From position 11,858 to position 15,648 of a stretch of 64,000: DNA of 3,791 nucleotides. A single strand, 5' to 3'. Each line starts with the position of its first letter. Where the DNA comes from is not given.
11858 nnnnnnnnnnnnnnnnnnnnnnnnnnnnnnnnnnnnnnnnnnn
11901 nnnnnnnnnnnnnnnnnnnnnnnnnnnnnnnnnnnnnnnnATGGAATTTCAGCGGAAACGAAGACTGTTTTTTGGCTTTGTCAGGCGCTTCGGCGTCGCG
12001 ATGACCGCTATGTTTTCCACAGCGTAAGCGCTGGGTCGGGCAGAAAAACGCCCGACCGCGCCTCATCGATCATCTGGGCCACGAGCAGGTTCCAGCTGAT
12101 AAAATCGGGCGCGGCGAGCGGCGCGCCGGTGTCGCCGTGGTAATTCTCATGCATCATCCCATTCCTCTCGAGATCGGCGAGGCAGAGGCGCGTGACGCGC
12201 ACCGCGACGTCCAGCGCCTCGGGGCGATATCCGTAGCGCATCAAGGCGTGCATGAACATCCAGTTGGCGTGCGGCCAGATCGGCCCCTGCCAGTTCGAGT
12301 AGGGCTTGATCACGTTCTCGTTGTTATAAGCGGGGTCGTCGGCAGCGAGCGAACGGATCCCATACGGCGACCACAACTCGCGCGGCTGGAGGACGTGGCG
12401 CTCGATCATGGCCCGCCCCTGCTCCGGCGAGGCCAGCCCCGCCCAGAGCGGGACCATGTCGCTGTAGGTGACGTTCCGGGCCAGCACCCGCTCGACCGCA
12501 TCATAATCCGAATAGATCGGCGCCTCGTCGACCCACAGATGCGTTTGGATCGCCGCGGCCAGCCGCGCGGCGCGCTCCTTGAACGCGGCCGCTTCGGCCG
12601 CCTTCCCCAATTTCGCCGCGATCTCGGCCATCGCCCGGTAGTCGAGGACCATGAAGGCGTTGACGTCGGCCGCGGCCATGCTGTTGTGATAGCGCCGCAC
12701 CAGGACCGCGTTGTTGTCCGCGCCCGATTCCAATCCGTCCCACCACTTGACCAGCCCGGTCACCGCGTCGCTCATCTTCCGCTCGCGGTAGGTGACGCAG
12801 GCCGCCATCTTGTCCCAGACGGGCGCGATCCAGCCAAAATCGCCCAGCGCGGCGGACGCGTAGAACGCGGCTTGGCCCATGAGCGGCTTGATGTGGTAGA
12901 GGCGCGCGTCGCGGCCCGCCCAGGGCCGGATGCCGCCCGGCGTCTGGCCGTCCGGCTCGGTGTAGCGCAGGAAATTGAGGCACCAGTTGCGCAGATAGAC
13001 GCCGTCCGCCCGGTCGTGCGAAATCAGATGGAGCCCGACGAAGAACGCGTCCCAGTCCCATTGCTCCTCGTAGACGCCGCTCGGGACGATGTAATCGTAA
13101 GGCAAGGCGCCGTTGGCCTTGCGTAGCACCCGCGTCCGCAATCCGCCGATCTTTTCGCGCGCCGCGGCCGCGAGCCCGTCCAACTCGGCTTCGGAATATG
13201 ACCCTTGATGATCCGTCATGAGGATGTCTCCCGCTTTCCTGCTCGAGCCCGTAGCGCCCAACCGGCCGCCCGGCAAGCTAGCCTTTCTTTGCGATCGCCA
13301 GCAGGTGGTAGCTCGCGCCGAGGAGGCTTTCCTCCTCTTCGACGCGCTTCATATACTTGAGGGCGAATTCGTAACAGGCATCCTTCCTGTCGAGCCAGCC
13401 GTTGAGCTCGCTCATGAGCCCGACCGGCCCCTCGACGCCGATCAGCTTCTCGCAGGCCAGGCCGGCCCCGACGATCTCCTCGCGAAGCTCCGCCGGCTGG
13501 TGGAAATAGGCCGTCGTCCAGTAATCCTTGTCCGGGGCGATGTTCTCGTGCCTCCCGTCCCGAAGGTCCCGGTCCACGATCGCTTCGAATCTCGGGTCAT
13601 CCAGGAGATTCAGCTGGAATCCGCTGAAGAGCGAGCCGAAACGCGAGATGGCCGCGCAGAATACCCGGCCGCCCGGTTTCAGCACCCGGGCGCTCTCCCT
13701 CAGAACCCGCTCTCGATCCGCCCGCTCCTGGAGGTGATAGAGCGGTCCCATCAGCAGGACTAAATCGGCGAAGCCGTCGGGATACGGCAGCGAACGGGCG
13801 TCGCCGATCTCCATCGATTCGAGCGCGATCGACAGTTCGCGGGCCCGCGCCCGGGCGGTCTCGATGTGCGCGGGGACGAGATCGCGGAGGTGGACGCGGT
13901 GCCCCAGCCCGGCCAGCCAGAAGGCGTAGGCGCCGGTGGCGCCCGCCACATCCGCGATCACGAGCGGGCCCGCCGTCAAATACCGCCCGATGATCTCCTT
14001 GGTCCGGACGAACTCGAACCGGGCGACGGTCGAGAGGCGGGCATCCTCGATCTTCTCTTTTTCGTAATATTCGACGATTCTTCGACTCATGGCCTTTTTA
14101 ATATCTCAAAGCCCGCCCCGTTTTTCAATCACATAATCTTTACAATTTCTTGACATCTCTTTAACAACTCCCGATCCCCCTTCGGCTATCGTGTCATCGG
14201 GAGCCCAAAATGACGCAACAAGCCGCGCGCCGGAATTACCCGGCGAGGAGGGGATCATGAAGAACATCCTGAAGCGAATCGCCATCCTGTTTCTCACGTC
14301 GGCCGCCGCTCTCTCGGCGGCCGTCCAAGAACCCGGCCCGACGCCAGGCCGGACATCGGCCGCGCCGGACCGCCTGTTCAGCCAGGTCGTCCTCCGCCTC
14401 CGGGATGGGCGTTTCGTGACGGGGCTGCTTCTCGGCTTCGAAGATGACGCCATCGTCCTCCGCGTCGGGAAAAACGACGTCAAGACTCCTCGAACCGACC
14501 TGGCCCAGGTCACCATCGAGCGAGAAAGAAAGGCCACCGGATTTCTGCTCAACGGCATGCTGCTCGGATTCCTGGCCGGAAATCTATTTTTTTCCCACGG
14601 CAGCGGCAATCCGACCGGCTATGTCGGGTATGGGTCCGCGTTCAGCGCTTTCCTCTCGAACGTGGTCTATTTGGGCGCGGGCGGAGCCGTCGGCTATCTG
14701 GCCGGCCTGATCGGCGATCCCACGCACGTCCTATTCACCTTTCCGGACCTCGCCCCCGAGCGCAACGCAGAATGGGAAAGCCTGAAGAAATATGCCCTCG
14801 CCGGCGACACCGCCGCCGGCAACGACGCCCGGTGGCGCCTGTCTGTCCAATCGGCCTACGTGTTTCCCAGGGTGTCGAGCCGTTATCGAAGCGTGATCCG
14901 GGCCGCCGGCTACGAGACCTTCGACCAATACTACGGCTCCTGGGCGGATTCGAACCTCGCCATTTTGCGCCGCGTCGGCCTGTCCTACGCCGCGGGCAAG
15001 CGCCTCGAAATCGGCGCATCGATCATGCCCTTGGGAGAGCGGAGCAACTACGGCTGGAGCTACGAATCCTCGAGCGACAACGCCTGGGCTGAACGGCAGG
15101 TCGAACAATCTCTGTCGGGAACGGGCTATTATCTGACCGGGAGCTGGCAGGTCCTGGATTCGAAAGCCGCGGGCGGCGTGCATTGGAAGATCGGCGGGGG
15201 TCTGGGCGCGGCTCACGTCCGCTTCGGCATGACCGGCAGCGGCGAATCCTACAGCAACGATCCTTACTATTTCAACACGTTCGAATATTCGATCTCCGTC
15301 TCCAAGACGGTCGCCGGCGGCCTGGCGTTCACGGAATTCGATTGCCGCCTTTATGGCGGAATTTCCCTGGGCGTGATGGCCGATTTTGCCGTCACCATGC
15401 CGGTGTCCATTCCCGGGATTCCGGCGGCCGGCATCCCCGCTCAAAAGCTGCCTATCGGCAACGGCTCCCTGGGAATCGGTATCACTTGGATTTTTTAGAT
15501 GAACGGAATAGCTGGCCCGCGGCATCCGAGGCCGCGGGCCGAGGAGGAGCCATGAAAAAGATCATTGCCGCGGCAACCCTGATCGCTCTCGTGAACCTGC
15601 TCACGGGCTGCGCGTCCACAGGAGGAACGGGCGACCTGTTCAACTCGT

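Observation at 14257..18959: Cluster of three secreted/lipoproteins sharing an N-terminal beta-module + glycine-zipper segment, translationally coupled to a second radical-SAM enzyme, convergent with metK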

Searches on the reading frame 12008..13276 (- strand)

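Call 3: search_protein_families(library=pfam, proteins=[window:12008-13276:-], max_evalue=0.1)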
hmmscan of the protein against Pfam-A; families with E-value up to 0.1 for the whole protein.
window:12008-13276:- (422 aa): 5 families
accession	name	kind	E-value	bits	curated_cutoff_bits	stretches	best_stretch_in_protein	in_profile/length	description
PF22422.2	MGH1-like_GH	-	2.3e-38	133.1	27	1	69-392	1-353/356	Mannosylglycerate hydrolase MGH1-like glycoside hydrolase domain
PF01204.24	Trehalase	-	1.1e-28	100.9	21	2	188-382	292-479/512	Trehalase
PF03200.22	Glyco_hydro_63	-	1.5e-18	67.3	22.4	1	202-403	251-490/492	Glycosyl hydrolase family 63 C-terminal domain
PF17389.8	Bac_rhamnosid6H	-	2.5e-08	34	24.5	1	144-287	114-242/339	Bacterial alpha-L-rhamnosidase 6 hairpin glycosidase domain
PF06202.20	GDE_C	-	6.5e-07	29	21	1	202-355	162-318/367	Amylo-alpha-1,6-glucosidase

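Call 4: search_protein_families(library=ncbifam, proteins=[window:12008-13276:-], max_evalue=0.1)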
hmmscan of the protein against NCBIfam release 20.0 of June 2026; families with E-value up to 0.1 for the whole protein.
window:12008-13276:- (422 aa): 6 families
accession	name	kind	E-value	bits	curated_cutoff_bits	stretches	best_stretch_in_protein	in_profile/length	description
NF009773.0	PRK13270.1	subfamily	3.7e-18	65.4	512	2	199-386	345-518/549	alpha,alpha-trehalase TreF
NF007525.0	PRK10137.1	equivalog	2.3e-15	55.8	625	1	201-396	579-775/790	alpha-glucosidase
NF009775.0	PRK13272.1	equivalog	7.6e-14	51.1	941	2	198-382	336-506/558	alpha,alpha-trehalase TreA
NF009774.0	PRK13271.1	subfamily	2e-11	43.5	560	2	178-379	314-502/569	alpha,alpha-trehalase TreA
NF047898.1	GluglyHdase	equivalog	6.3e-10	38.4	550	1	205-390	251-428/442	glucosylglycerate hydrolase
TIGR01561.1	gde_arch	hypoth_equivalog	0.018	13.9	364.15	1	146-319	361-538/569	putative glycogen debranching enzyme, archaeal type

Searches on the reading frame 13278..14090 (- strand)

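Call 3: search_protein_families(library=pfam, proteins=[window:13278-14090:-], max_evalue=0.1)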
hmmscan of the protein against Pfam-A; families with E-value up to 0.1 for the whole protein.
window:13278-14090:- (270 aa): 7 families
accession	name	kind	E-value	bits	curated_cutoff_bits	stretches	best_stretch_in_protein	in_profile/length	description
PF08241.18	Methyltransf_11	-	4.4e-17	62.9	21.2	1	47-145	2-95/95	Methyltransferase domain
PF13649.12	Methyltransf_25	-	6.8e-16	59.2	27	1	45-141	1-97/97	Methyltransferase domain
PF01209.24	Ubie_methyltran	-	3.8e-10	40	20.1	1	43-151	49-157/233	ubiE/COQ5 methyltransferase family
PF13847.12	Methyltransf_31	-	6.6e-10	39.3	27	1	45-149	7-113/145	Methyltransferase domain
PF08242.18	Methyltransf_12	-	9.8e-08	33.1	30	1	47-143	2-98/98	Methyltransferase domain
PF13489.12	Methyltransf_23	-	7e-05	23.1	27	1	47-151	28-122/164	Methyltransferase domain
PF05401.17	NodS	-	0.035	14.4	24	1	24-143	25-142/201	Nodulation protein S (NodS)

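Call 4: search_protein_families(library=ncbifam, proteins=[window:13278-14090:-], max_evalue=0.1)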
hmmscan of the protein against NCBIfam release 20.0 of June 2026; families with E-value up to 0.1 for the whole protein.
window:13278-14090:- (270 aa): 28 families (the best 25 are shown)
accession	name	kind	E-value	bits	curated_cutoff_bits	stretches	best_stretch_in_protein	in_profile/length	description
NF047649.1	MTase_UXPK_star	exception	1.9e-12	46.8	460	1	49-147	88-183/283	methyltransferase/UXPK-star double selenoprotein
TIGR01934.1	MenG_MenH_UbiE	subfamily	1.1e-10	41.2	158.35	1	43-150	41-146/223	ubiquinone/menaquinone biosynthesis methyltransferase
NF041537.1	ArsM_AhpD_UU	exception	2.4e-09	36.5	510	1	49-147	87-182/345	arsenite methyltransferase/AhpD domain selenoprotein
NF041255.1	mycofact_MftM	equivalog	1.2e-08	34.6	200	1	46-137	144-233/289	mycofactocin oligosaccharide methyltransferase MftM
NF001240.0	PRK00216.1-1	equivalog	1.8e-08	33.7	378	1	45-150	67-173/251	bifunctional demethylmenaquinone methyltransferase/2-methoxy-6-polyprenyl-1,4-benzoquinol methylase UbiE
NF001241.0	PRK00216.1-2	equivalog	3.8e-07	30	327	1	44-150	54-152/231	demethylmenaquinone methyltransferase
NF008823.0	PRK11873.1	subfamily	2e-06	27.5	263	1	66-149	105-185/272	arsenite methyltransferase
NF001244.0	PRK00216.1-5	equivalog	2.3e-06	27.1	216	1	44-146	51-154/236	bifunctional demethylmenaquinone methyltransferase/2-methoxy-6-polyprenyl-1,4-benzoquinol methylase UbiE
NF001243.0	PRK00216.1-4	equivalog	2.5e-06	27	235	1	49-149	55-155/237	demethylmenaquinone methyltransferase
NF001242.0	PRK00216.1-3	equivalog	2.6e-06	27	351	1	45-150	74-180/258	bifunctional demethylmenaquinone methyltransferase/2-methoxy-6-polyprenyl-1,4-benzoquinol methylase UbiE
NF041675.1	sarc_dimgly_tmase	equivalog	2.9e-06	27.4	550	1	10-144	42-168/278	sarcosine/dimethylglycine N-methyltransferase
TIGR02752.1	MenG_heptapren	equivalog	3.1e-06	26.9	419.85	1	47-150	51-154/231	demethylmenaquinone methyltransferase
NF041650.1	nod_mtase_NodS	equivalog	1.6e-05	24.7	300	1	24-144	20-139/190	nodulation methyltransferase NodS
NF041536.1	ArsM_DUF2284_UU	exception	3e-05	22.5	575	1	54-146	92-181/459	arsenite methyltransferase/DUF2284 domain selenoprotein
NF041820.1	daptide_MTase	equivalog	8.5e-05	22.1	175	1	45-146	40-143/243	daptide-type RiPP biosynthesis methyltransferase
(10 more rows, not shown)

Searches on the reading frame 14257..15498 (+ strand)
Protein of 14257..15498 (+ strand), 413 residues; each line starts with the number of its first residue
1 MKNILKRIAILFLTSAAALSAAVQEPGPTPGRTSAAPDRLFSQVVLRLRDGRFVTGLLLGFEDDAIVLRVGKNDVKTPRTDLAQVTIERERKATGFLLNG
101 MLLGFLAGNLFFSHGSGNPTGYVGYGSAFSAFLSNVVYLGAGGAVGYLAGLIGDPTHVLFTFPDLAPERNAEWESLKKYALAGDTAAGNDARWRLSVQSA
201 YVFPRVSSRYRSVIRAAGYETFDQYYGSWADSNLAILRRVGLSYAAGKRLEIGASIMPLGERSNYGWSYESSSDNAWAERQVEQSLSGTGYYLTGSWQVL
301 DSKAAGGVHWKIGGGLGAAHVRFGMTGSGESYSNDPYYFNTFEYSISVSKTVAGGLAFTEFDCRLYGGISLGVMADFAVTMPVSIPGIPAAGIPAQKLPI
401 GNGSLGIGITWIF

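Call 3: search_protein_families(library=pfam, proteins=[window:14257-15498:+], max_evalue=0.1)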
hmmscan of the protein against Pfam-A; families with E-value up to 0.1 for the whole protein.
window:14257-15498:+ (413 aa): 0 families

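Call 4: search_protein_families(library=ncbifam, proteins=[window:14257-15498:+], max_evalue=0.1)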
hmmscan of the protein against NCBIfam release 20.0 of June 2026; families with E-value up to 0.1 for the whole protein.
window:14257-15498:+ (413 aa): 0 families

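Call 26: find_homologous_proteins(query=window:14257-15498:+)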
Query window:14257-15498:+ (413 aa): 8 proteins with E <= 0.001 among 8000 candidates.
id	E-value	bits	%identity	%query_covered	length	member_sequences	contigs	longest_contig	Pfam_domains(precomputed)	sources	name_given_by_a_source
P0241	1.3e-272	922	100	100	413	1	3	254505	-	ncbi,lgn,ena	-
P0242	6.0e-188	643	73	100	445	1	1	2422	-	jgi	jgi:hypothetical protein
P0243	4.8e-122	426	52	100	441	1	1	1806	-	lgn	-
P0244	1.1e-121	425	52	100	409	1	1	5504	-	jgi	-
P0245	1.2e-119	418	50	100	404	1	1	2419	-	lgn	-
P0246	1.3e-115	405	52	98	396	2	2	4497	-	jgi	jgi:hypothetical protein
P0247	3.1e-101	357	48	100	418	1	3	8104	-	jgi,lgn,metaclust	jgi:hypothetical protein|metaclust:\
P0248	5.5e-42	162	33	89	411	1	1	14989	-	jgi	jgi:hypothetical protein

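Call 27: find_encoding_contigs(protein=P0247, flank=8000, max_places=2)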
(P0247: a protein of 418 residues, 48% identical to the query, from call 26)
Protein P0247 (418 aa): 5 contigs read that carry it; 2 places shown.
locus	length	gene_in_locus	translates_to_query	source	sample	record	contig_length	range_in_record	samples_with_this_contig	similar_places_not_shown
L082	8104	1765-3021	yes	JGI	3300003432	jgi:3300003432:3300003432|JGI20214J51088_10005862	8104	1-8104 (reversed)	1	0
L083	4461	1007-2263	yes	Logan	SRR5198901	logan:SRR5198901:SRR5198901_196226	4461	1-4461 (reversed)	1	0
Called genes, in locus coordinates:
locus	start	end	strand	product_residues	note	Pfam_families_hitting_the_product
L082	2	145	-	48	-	?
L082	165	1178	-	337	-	PF01208:URO-D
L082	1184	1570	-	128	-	PF03625:DUF302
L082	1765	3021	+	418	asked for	-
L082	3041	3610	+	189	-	-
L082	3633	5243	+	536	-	-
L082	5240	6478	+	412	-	-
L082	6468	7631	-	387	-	PF00438:S-AdoMet_synt_N, PF02772:S-AdoMet_synt_M, PF02773:S-AdoMet_synt_C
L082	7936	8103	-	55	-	?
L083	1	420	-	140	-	?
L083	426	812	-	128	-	PF03625:DUF302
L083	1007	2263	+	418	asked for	-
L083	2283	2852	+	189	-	-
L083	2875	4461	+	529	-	?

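Call 28: find_encoding_contigs(protein=P0248, flank=10000, max_places=2)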
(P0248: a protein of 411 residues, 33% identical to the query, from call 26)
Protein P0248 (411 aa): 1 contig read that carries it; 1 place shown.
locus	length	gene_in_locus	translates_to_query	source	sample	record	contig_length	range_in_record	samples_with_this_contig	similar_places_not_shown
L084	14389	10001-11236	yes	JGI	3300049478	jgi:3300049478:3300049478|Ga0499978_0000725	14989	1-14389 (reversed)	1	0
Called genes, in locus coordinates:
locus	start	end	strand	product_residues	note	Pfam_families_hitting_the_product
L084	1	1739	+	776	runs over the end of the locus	PF00069:Pkinase, PF07714:PK_Tyr_Ser-Thr, PF00515:TPR_1 (faint), PF07719:TPR_2 (faint), PF13176:TPR_7 (faint), PF13181:TPR_8 (faint), PF13428:TPR_14 (faint), PF13424:TPR_12 (weak), +5 more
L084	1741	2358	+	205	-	-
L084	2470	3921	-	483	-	PF05960:DUF885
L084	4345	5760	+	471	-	PF01116:F_bP_aldolase, PF08013:GatZ_KbaZ-like (weak)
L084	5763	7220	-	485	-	PF13520:AA_permease_2, PF00324:AA_permease, PF13906:AA_permease_C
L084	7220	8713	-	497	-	PF07687:M20_dimer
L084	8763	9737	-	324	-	PF00248:Aldo_ket_red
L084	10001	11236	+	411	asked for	-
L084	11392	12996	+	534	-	-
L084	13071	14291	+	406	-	PF04055:Radical_SAM, PF13353:Fer4_12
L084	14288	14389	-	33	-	?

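Call 29: find_encoding_contigs(protein=P0244, flank=6000, max_places=2)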
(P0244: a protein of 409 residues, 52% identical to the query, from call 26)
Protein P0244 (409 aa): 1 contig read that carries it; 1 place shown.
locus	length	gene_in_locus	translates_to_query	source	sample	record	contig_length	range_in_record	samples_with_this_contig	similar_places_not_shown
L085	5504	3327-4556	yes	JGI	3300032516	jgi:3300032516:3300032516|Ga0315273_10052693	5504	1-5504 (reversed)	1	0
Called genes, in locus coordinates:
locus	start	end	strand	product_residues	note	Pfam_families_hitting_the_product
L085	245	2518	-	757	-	PF03130:HEAT_PBS (faint), PF02985:HEAT (faint), PF13513:HEAT_EZ (faint), PF13646:HEAT_2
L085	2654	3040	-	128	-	PF03625:DUF302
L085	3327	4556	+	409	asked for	-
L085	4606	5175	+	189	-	-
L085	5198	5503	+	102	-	?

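Call 55: search_solved_structures(query=A4, max_evalue=1)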
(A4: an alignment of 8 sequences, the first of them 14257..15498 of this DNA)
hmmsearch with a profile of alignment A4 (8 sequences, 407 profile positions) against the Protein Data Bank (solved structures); distinct sequences matched with E-value up to 1: 1.
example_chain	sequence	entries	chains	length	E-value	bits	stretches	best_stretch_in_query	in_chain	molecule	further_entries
6tfl_A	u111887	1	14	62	0.15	13.7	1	41-80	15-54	RNA-binding protein Lsm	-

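Call 73: search_protein_families(library=ncbifam, proteins=[L084:13071-14291:+], max_evalue=0.001)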
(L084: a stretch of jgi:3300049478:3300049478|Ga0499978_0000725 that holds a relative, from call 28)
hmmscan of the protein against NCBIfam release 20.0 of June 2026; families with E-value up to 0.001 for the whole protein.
L084:13071-14291:+ (406 aa): 41 families (the best 25 are shown)
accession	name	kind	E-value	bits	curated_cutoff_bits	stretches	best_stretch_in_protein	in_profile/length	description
TIGR04303.1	GeoRSP_rSAM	equivalog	7.5e-29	101.3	400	1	86-367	9-287/325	GeoRSP system radical SAM/SPASM protein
TIGR04545.1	rSAM_ahbD_hemeb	equivalog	2.2e-25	89.8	500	2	87-287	5-202/339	heme b synthase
TIGR02109.1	PQQ_syn_pqqE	equivalog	4.4e-25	88.4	381.35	1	85-357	10-284/358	pyrroloquinoline quinone biosynthesis protein PqqE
TIGR04055.1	rSAM_NirJ2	equivalog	1.2e-24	87.5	500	1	88-222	6-139/326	putative heme d1 biosynthesis radical SAM protein NirJ2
TIGR04347.1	pseudo_SAM_Halo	equivalog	1.9e-23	83.4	525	1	79-254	35-207/390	TIGR04347 family pseudo-SAM/SPASM protein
TIGR04103.1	rSAM_nif11_3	equivalog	1.1e-22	80.2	725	1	81-253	4-172/412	nif11-class peptide radical SAM maturase 3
TIGR04051.1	rSAM_NirJ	equivalog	2.4e-20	72.8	515.45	1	83-290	3-207/354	heme d1 biosynthesis radical SAM protein NirJ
TIGR04053.2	TIGR04053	equivalog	4.7e-20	72.1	395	1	83-253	9-180/366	TIGR04053 family radical SAM/SPASM domain-containing protein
TIGR04546.1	rSAM_ahbC_deAc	equivalog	1.2e-19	70.4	650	1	82-294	39-247/390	12,18-didecarboxysiroheme deacetylase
TIGR04054.1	rSAM_NirJ1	equivalog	1.4e-18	66.7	650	1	79-213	33-166/387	putative heme d1 biosynthesis radical SAM protein NirJ1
TIGR02668.1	moaA_archaeal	equivalog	7.5e-17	61.3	325.25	1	86-265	14-192/303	GTP 3',8-cyclase MoaA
NF045574.1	sacti_mat_StsB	exception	2.7e-16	59.5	625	1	79-355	93-362/466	StsB family radical SAM/SPASM domain sactipeptide maturase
TIGR03962.1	mycofact_rSAM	equivalog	2.5e-15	56.5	265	1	87-355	17-284/339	mycofactocin radical SAM maturase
TIGR02666.1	moaA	equivalog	5.3e-15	55.2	284.05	1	86-289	14-223/336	GTP 3',8-cyclase MoaA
NF012164.0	AlbA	equivalog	2.2e-14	52.8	850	1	72-354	103-378/442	subtilosin maturase AlbA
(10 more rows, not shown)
